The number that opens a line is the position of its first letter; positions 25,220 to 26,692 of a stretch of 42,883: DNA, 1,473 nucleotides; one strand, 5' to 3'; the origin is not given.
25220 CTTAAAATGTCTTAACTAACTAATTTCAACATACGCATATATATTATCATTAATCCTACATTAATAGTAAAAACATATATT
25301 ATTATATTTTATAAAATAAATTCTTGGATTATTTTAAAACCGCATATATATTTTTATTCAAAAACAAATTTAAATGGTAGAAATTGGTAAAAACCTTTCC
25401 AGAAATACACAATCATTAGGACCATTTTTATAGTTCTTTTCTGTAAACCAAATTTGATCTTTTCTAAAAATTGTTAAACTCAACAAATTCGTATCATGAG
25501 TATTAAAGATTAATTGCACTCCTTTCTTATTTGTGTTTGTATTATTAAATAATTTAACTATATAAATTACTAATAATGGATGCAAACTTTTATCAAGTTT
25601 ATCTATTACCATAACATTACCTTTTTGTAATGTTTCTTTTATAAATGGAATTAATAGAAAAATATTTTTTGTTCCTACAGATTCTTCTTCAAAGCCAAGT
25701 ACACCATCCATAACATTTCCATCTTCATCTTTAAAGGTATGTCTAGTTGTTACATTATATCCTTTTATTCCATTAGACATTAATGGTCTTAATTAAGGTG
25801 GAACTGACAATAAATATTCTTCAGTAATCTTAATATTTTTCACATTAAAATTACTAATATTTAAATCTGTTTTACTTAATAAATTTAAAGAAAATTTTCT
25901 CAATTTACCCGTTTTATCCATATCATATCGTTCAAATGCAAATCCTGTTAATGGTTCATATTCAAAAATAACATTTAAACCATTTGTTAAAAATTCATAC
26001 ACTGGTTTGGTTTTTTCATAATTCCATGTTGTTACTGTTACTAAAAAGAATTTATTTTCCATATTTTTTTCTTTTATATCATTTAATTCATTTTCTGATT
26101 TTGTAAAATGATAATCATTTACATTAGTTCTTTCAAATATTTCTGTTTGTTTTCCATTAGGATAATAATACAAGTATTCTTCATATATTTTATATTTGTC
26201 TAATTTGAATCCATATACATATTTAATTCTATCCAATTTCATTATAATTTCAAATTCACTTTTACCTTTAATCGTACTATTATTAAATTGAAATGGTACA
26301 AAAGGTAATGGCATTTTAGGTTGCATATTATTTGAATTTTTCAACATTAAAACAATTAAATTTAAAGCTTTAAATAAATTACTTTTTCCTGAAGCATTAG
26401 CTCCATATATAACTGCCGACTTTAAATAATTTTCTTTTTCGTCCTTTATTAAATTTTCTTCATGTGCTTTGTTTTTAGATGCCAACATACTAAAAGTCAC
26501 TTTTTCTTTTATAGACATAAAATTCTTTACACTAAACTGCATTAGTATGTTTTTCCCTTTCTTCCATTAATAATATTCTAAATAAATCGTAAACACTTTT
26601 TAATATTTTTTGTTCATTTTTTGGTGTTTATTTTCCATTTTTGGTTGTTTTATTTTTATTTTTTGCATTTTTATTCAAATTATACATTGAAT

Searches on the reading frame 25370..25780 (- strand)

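Call 3: search_protein_families(library=pfam, proteins=[window:25370-25780:-], max_evalue=0.1)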
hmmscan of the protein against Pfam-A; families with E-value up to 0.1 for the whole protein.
window:25370-25780:- (136 aa): 2 families
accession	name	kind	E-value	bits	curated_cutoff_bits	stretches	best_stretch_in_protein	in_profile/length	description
PF13304.12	AAA_21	-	4.7e-12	47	27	1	30-101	235-304/304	AAA domain, putative AbiEii toxin, Type IV TA system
PF07600.16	DUF1564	-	0.0053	16.9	25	1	30-113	16-95/167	Protein of unknown function (DUF1564)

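Call 4: search_protein_families(library=padloc, proteins=[window:25370-25780:-], max_evalue=0.1)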
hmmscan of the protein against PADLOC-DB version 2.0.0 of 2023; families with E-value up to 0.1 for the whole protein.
window:25370-25780:- (136 aa): 33 families (the best 25 are shown)
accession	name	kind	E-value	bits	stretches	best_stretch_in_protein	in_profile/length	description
PDLC02335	AbiLi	-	1.8e-35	120.6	1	4-128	165-263/326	AbiLi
PDLC02980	AriA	-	9.4e-15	53.3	1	30-101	235-304/304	-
PDLC04426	PDC-M12A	-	2e-07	28.7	1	31-116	258-339/369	-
PDLC00080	GajA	-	4.1e-06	23.8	1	48-131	286-375/622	AAA ATPase domain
PDLC02914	ATPase-Toprim_I-B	-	6e-06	23.7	1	32-117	182-263/443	-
PDLC00289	PtuA1|PtuA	-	1e-05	22.8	1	15-118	214-308/404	AAA ATPase domain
PDLC02981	AriAB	-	1.3e-05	22.1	1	32-113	309-390/694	-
PDLC00099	GajA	-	2.4e-05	21.5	1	52-131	297-382/626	AAA ATPase domain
PDLC04149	HEC-04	-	3.6e-05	20.6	1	49-113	227-288/494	-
PDLC04214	HEC-02A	-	7.3e-05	20.2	1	31-96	214-278/338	-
PDLC04570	PDC-M31A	-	7.5e-05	20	1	52-101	288-338/395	-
PDLC04237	PDC-M01A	-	7.9e-05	19.4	1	30-101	413-483/586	-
PDLC00284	PtuA1|PtuA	-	8.6e-05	19.5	1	38-118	376-451/545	AAA ATPase domain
PDLC04213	HEC-02A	-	0.00016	19.3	1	27-102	204-278/337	-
PDLC00265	PtuA1|PtuA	-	0.00017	18.8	1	28-101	300-373/479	AAA ATPase domain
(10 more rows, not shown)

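Call 5: search_protein_families(library=ncbifam, proteins=[window:25370-25780:-], max_evalue=0.1)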
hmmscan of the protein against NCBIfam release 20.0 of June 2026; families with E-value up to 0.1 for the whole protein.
window:25370-25780:- (136 aa): 1 family
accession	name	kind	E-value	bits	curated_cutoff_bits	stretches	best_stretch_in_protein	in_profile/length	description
NF041760.1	PtuA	equivalog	0.036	13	500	1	42-119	365-436/524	retron Ec78 anti-phage system effector ATPase PtuA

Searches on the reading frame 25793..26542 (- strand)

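Call 3: search_protein_families(library=pfam, proteins=[window:25793-26542:-], max_evalue=0.1)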
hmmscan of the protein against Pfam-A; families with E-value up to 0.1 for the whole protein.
window:25793-26542:- (249 aa): 4 families
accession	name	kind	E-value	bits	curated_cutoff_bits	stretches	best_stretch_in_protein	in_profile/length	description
PF13304.12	AAA_21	-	2.4e-18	67.7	27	1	43-241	2-212/304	AAA domain, putative AbiEii toxin, Type IV TA system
PF02463.25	SMC_N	-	0.0061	16.4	40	1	42-62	26-46/220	RecF/RecN/SMC N terminal domain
PF13476.12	AAA_23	-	0.045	14.8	27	1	5-169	4-140/201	AAA domain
PF13555.12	AAA_29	-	0.071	13.3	27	0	43-65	25-47/61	P-loop containing region of AAA domain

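Call 4: search_protein_families(library=padloc, proteins=[window:25793-26542:-], max_evalue=0.1)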
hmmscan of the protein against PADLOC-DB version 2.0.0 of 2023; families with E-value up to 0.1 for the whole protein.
window:25793-26542:- (249 aa): 21 families
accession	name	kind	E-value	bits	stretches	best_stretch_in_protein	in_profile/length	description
PDLC02335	AbiLi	-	3.9e-34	116.2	1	2-235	52-172/326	AbiLi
PDLC02980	AriA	-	1.5e-15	56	1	43-240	2-211/304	-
PDLC04426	PDC-M12A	-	3.9e-11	41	1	2-203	4-198/369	-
PDLC04176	HEC-01A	-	6.6e-09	33.6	1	43-202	26-178/371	-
PDLC04135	mad3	-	1.9e-05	22.4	1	44-81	26-59/374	mads_3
PDLC04391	PDC-M07A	-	6.7e-05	20.1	1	43-193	24-191/412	-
PDLC04178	HEC-01A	-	9.4e-05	19.6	1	44-186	32-171/399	-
PDLC04175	HEC-01A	-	0.00012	19.3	1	43-172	28-153/363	-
PDLC04184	HEC-01A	-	0.00013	19.1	1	44-65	25-46/464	-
PDLC04393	PDC-M07A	-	0.00039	17.5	1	44-71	25-52/435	-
PDLC00291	PtuA1|PtuA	-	0.0016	15.1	1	3-77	325-392/773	AAA ATPase domain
PDLC04177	HEC-01A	-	0.0017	15.5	1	43-65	29-51/393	-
PDLC00269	PtuA1|PtuA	-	0.0021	15.4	1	32-77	24-69/446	AAA ATPase domain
PDLC04392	PDC-M07A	-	0.0022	15.1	1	43-67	24-48/432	-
PDLC00070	GajA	-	0.0027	14.4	1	41-64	23-46/596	AAA ATPase domain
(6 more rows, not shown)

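Call 5: search_protein_families(library=ncbifam, proteins=[window:25793-26542:-], max_evalue=0.1)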
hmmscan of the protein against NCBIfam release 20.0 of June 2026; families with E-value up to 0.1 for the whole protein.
window:25793-26542:- (249 aa): 2 families
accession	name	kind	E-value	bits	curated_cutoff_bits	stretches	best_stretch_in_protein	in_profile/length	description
TIGR00611.2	recf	equivalog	0.015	14.5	172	1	42-64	23-45/339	DNA replication/repair protein RecF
NF047739.1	antiphage_MADS3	equivalog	0.067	12.3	420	0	42-69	23-50/427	methylation-associated defense system AAA family ATPase MAD3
